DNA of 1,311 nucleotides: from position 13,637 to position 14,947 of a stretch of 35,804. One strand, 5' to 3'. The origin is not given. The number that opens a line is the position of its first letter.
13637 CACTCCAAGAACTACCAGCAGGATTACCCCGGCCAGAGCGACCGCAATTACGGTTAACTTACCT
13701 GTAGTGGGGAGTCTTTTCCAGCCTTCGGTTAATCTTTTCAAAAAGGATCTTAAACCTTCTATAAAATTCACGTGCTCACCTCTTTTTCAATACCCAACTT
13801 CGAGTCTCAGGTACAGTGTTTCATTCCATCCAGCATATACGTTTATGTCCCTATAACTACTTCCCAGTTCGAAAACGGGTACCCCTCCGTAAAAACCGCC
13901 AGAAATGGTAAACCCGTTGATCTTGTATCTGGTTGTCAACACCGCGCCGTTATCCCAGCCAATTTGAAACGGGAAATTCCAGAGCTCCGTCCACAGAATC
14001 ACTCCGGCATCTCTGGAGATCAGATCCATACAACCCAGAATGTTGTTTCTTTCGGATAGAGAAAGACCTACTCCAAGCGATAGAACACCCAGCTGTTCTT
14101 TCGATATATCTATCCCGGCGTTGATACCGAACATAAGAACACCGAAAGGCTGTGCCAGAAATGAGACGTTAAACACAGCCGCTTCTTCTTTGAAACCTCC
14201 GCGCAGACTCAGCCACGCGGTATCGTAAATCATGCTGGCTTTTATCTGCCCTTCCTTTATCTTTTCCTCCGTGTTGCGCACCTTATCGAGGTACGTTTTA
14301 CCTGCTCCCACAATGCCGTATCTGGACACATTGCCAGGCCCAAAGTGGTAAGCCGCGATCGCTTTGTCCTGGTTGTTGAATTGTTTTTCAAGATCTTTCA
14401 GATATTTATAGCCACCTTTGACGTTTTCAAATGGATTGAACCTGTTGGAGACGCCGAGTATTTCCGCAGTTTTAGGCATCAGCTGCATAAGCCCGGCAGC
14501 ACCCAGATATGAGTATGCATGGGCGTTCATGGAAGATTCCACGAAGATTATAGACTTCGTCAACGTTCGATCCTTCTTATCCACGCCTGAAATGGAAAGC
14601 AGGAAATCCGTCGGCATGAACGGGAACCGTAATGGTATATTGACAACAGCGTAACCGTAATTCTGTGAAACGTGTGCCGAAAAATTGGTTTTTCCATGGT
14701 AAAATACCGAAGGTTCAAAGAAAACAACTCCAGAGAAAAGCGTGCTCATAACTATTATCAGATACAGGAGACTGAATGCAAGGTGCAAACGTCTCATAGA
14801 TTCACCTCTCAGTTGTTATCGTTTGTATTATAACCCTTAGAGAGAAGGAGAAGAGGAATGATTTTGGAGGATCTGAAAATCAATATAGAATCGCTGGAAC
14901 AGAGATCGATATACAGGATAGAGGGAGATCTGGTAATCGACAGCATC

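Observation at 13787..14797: Lytic transglycosylase apparently fused to, or inserted in, an outer-membrane beta-barrel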

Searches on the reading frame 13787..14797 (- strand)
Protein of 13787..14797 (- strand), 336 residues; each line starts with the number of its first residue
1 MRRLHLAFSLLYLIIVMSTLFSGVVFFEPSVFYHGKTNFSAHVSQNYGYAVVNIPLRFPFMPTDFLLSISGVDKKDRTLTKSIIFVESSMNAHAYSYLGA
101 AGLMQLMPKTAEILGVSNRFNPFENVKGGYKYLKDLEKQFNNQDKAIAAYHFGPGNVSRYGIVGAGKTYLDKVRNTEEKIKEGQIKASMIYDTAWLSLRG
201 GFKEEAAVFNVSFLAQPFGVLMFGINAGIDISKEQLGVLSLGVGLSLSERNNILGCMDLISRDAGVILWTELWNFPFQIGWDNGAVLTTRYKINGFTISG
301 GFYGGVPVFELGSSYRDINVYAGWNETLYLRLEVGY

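Call 3: search_protein_families(library=pfam, proteins=[window:13787-14797:-], max_evalue=1)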
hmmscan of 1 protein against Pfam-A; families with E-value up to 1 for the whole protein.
window:13787-14797:- (336 aa): 1 family
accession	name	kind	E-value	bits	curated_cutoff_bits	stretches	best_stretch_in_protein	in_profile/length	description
PF01464.25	SLT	-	1.4e-22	79.9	21.3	1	76-160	13-104/117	Transglycosylase SLT domain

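Call 4: search_protein_families(library=ncbifam, proteins=[window:13787-14797:-], max_evalue=1)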
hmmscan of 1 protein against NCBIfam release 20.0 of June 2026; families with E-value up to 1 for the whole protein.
window:13787-14797:- (336 aa): 5 families
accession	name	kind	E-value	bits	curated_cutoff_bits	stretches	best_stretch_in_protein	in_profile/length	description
NF008112.0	PRK10859.1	equivalog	7.8e-13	47.7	354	1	81-155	307-388/483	membrane-bound lytic murein transglycosylase MltF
NF008631.0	PRK11619.1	equivalog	2.3e-09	36.2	536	1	75-167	492-595/644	murein transglycosylase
NF047373.1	BB0259_flg_lyt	exception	8.3e-08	31.5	234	1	77-158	563-651/705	flagellar assembly lytic transglycosylase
NF008670.0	PRK11671.1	equivalog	0.00058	19.1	375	1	76-112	206-242/359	membrane-bound lytic murein transglycosylase MltC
NF008050.0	PRK10783.1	equivalog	0.0017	16.7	508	1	85-157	126-205/457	murein transglycosylase D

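Call 6: find_homologous_proteins(query=window:13787-14797:-)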
Query window:13787-14797:- (336 aa): 22 proteins with E <= 0.001 among 3413 candidates.
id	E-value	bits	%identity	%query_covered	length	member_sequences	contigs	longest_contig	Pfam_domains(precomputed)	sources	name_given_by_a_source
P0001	4.0e-222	754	100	100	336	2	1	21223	PF01464.26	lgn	-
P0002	1.9e-141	489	61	100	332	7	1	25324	PF01464.26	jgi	-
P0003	6.9e-21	93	60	26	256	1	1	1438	PF01464.26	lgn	-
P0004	3.2e-20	91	54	28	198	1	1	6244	PF01464.26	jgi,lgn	jgi:soluble lytic murein transglycosylase-like protein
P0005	5.7e-20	90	48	33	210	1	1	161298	PF13406.12,PF01464.26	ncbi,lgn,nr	ncbi:MAG: lytic transglycosylase domain-containing protein [Leptospira sp.]|nr:lytic transglycosylas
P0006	6.5e-20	90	53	29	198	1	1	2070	PF01464.26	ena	-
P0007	7.9e-20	89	48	33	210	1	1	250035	PF13406.12,PF01464.26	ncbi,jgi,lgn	-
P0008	9.2e-20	89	37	51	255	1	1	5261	PF01464.26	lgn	-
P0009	2.6e-16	78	39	40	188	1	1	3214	PF01464.26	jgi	jgi:soluble lytic murein transglycosylase-like protein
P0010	3.2e-16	78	52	29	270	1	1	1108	PF01464.26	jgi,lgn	jgi:hypothetical protein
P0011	5.0e-15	74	50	29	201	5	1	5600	PF01464.26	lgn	-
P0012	4.0e-14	71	51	26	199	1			PF13511.12,PF13406.12,PF01464.26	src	-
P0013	1.9e-12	65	52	25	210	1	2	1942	PF01464.26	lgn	-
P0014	2.8e-10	58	49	26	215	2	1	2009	PF01464.26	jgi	jgi:soluble lytic murein transglycosylase-like protein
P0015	4.6e-10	57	46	25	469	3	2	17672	PF00497.26,PF01464.26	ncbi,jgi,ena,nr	ncbi:MAG TPA: transporter substrate-binding domain-containing protein [Spirochaetota bacterium]|nr:t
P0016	3.1e-9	55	48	24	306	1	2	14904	PF01464.26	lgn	-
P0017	4.5e-9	54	50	25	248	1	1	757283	PF01464.26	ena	-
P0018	6.6e-8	50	49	23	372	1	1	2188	PF01464.26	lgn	-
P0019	8.3e-7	47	40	27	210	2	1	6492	PF01464.26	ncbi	-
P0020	2.3e-6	45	41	29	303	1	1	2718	PF01464.26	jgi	jgi:soluble lytic murein transglycosylase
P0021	1.5e-5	43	40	28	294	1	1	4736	PF08238.19,PF01464.26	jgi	jgi:hypothetical protein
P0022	7.1e-4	37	44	23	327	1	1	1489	PF01464.26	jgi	jgi:membrane-bound lytic murein transglycosylase D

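Call 12: find_encoding_contigs(protein=P0002, flank=10000, max_places=3)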
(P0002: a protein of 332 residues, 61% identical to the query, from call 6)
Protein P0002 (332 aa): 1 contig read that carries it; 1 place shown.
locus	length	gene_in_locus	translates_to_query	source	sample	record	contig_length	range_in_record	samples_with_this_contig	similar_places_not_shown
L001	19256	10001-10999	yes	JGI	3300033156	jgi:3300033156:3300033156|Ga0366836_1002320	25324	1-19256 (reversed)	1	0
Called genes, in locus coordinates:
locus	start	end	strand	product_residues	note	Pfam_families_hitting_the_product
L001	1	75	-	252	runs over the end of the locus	-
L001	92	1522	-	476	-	PF02934:GatB_N, PF02637:GatB_Yqey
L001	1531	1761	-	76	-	-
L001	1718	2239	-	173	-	PF00156:Pribosyltran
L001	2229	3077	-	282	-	PF20720:nSTAND3 (weak), PF02374:ArsA_ATPase (weak), PF09140:MipZ (weak), PF10609:ParA, PF13614:AAA_31, PF00142:Fer4_NifH (faint), PF01656:CbiA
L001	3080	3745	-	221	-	PF01048:PNP_UDP_1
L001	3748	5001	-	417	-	PF11700:ATG22, PF13347:MFS_2, PF12832:MFS_1_like, PF07690:MFS_1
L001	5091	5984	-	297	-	PF00318:Ribosomal_S2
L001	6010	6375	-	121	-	PF02410:RsfS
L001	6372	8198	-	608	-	PF13522:GATase_6, PF13537:GATase_7, PF01380:SIS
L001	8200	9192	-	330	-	PF02504:FA_synthesis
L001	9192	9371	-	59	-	PF01783:Ribosomal_L32p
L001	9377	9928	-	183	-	PF02620:YceD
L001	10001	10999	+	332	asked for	PF01464:SLT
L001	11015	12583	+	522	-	PF01514:YscJ_FliF, PF08345:YscJ_FliF_C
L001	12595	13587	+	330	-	PF03448:MgtE_N (faint), PF14841:FliG_M (weak), PF14842:FliG_N, PF14841:FliG_M, PF14842:FliG_N (weak), PF01706:FliG_C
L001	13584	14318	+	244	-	PF28068:Scy, PF00430:ATP-synt_B (faint), PF02108:FliH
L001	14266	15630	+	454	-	PF02874:ATP-synt_ab_N, PF00006:ATP-synt_ab, PF18269:T3SS_ATPase_C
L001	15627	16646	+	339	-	PF03576:Peptidase_S58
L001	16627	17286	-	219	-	PF01177:Asp_Glu_race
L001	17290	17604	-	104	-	PF21699:TM1266-like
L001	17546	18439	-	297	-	PF04015:DUF362, PF12797:Fer4_2 (faint), PF13237:Fer4_10 (weak), PF14697:Fer4_21 (faint), PF12838:Fer4_7 (weak), PF13187:Fer4_9 (weak), PF00037:Fer4 (weak), PF12837:Fer4_6 (weak)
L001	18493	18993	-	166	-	PF00719:Pyrophosphatase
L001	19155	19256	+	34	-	?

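Call 28: search_solved_structures(query=A3, max_evalue=0.01, show_alignments=1)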
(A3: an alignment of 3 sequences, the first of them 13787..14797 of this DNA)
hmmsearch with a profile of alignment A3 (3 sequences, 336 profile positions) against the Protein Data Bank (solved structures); distinct sequences matched with E-value up to 0.01: 31.
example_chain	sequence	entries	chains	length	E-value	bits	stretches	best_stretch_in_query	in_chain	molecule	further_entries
9b45_a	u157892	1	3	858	3.9e-13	52.5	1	78-153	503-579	gp41 Tape measure protein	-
5aa4_B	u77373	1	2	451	4e-10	42.6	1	71-145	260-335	MEMBRANE-BOUND LYTIC MUREIN TRANSGLYCOSYLASE F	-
5a5x_A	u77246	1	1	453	4e-10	42.6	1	71-145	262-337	MEMBRANE-BOUND LYTIC MUREIN TRANSGLYCOSYLASE F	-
5aa4_A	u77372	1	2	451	4e-10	42.6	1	71-145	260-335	MEMBRANE-BOUND LYTIC MUREIN TRANSGLYCOSYLASE F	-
5a5x_B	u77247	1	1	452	4e-10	42.6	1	71-145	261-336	MEMBRANE-BOUND LYTIC MUREIN TRANSGLYCOSYLASE F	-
5aa2_A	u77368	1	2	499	4.6e-10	42.4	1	71-145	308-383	MEMBRANE-BOUND LYTIC MUREIN TRANSGLYCOSYLASE F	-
5aa1_A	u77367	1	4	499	4.7e-10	42.4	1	71-145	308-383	MEMBRANE-BOUND LYTIC MUREIN TRANSGLYCOSYLASE F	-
5aa2_D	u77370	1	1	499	4.7e-10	42.4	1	71-145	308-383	MEMBRANE-BOUND LYTIC MUREIN TRANSGLYCOSYLASE F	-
5aa2_B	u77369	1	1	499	4.7e-10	42.4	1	71-145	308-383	MEMBRANE-BOUND LYTIC MUREIN TRANSGLYCOSYLASE F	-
5aa3_A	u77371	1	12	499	4.7e-10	42.4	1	71-145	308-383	MEMBRANE-BOUND LYTIC MUREIN TRANSGLYCOSYLASE F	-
4oz9_A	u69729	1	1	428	8.8e-10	41.5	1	75-145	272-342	Membrane-bound lytic murein transglycosylase F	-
4oyv_A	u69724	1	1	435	8.8e-10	41.5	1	75-145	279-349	Membrane-bound lytic murein transglycosylase F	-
4owd_A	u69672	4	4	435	9.1e-10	41.5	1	75-145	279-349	Membrane-bound lytic murein transglycosylase F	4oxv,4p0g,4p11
9vi7_A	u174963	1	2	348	6.7e-08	35.3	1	75-159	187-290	lytic transglycosylase c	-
6fbt_A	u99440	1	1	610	2.4e-07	33.5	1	32-159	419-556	Probable soluble lytic transglycosylase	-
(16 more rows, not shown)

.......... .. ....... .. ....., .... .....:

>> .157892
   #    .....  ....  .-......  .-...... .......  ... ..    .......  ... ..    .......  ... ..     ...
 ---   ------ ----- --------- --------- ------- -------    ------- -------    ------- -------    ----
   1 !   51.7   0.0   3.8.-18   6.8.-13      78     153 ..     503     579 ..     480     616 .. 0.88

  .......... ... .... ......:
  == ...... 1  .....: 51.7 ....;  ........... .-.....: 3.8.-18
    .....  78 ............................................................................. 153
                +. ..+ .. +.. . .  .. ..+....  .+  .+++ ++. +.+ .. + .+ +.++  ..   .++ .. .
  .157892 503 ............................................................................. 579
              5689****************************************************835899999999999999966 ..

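Call 32: predict_structure(alignment_id=A3)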
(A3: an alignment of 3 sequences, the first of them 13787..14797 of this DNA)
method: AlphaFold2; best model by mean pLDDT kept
length: 336 residues; sequences in the alignment: 3
mean_pLDDT: 61.5   pTM: 0.55
mean pLDDT of the five models: 61.5, 58.8, 49.2, 48.1, 37.4
residues with pLDDT >= 90: 22; 70-90: 83; 50-70: 141; < 50: 90
segments of 3 or more residues with pLDDT < 50: 14-35, 91-102, 219-221, 235-273, 281-284
pLDDT, mean of each block of 10 residues (from residue 1): 62 42 34 50 59 63 79 89 74 35 53 59 76 91 90 79 84 88 73 62 62 53 51 46 36 30 38 48 54 67 66 72 68 56
secondary structure, 60 per line:
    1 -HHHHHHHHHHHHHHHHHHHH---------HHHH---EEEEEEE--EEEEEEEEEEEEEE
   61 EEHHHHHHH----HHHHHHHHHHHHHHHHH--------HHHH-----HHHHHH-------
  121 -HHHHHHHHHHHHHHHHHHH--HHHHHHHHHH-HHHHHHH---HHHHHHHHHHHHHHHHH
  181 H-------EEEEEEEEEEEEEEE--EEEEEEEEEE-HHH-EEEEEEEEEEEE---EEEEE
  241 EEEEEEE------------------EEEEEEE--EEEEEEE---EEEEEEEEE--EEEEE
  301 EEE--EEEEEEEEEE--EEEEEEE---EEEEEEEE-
elements in order: H2-21 H31-34 E38-44 E47-62 H63-69 H74-90 H99-102 H108-113 H122-140 H143-152 H154-160 H164-181 E189-203 E206-215 E221-232 E236-247 E266-272 E275-281 E285-293 E296-303 E306-315 E318-324 E328-335

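Call 35: fold_search(model_id=the predicted structure, library=pdb)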
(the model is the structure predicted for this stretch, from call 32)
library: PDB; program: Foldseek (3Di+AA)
matches with E <= 10: 779; with E <= 0.001: 0
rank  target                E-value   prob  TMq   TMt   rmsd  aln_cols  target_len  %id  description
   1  2pnq_A                9.1e-03  0.14  0.09  0.08  18.8       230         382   10  Crystal structure of pyruvate dehydrogenase phosphatase 1 (PDP1) (released 2007-08-21)
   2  8uzl_A                1.1e-02  0.84  0.15  0.30  11.2       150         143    7  Designed Transmembrane beta-barrel- TMB10_163 (released 2024-07-17)
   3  3w6e_B                1.6e-02  1.00  0.28  0.57   5.8       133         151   19  Crystal structure of catalytic domain of chitinase from Ralstonia sp. A-471 (E162Q) (released 2013-05-15)
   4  3w6f_A                1.8e-02  1.00  0.27  0.55   5.5       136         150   19  Crystal structure of catalytic domain of chitinase from Ralstonia sp. A-471 (E162Q) in complex with disaccharide (released 2013-05-15)
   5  3w6e_D                2.1e-02  1.00  0.26  0.54   5.5       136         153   18  Crystal structure of catalytic domain of chitinase from Ralstonia sp. A-471 (E162Q) (released 2013-05-15)
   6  3w6e_A                2.3e-02  1.00  0.26  0.52   5.6       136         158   18  Crystal structure of catalytic domain of chitinase from Ralstonia sp. A-471 (E162Q) (released 2013-05-15)
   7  8uzl_C                2.7e-02  0.75  0.16  0.31   8.5       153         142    8  Designed Transmembrane beta-barrel- TMB10_163 (released 2024-07-17)
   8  6v0t                  3.0e-02  0.12  0.09  0.08  18.2       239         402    8  Crystal Structure of Catalytic Subunit of Bovine Pyruvate Dehydrogenase Phosphatase 1 - Catalytic Domain (released 2019-12-18)
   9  4e1t                  3.6e-02  0.87  0.22  0.28  12.7       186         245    9  X-ray crystal structure of the transmembrane beta-domain from invasin from Yersinia pseudotuberculosis (released 2012-06-13)
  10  4ctd_B                3.8e-02  0.54  0.19  0.24   9.7       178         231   10  X-ray structure of an engineered OmpG loop6-deletion (released 2014-08-13)
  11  4i3b_A                5.2e-02  0.80  0.16  0.30   8.8       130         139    7  Crystal structure of fluorescent protein UnaG wild type (released 2013-06-19)
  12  4ctd_A                5.2e-02  0.72  0.22  0.29   8.5       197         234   10  X-ray structure of an engineered OmpG loop6-deletion (released 2014-08-13)
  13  6ehb_A                5.8e-02  0.25  0.17  0.18  14.7       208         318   12  OmpU, an outer membrane protein, of Vibrio cholerae (released 2018-04-25)
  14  3w6b_B                6.1e-02  1.00  0.26  0.53   5.5       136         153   18  Crystal structure of catalytic domain of chitinase from Ralstonia sp. A-471 (released 2013-05-15)
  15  4e1s                  6.1e-02  0.75  0.22  0.29  11.9       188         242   11  X-ray crystal structure of the transmembrane beta-domain from intimin from EHEC strain O157:H7 (released 2012-06-13)
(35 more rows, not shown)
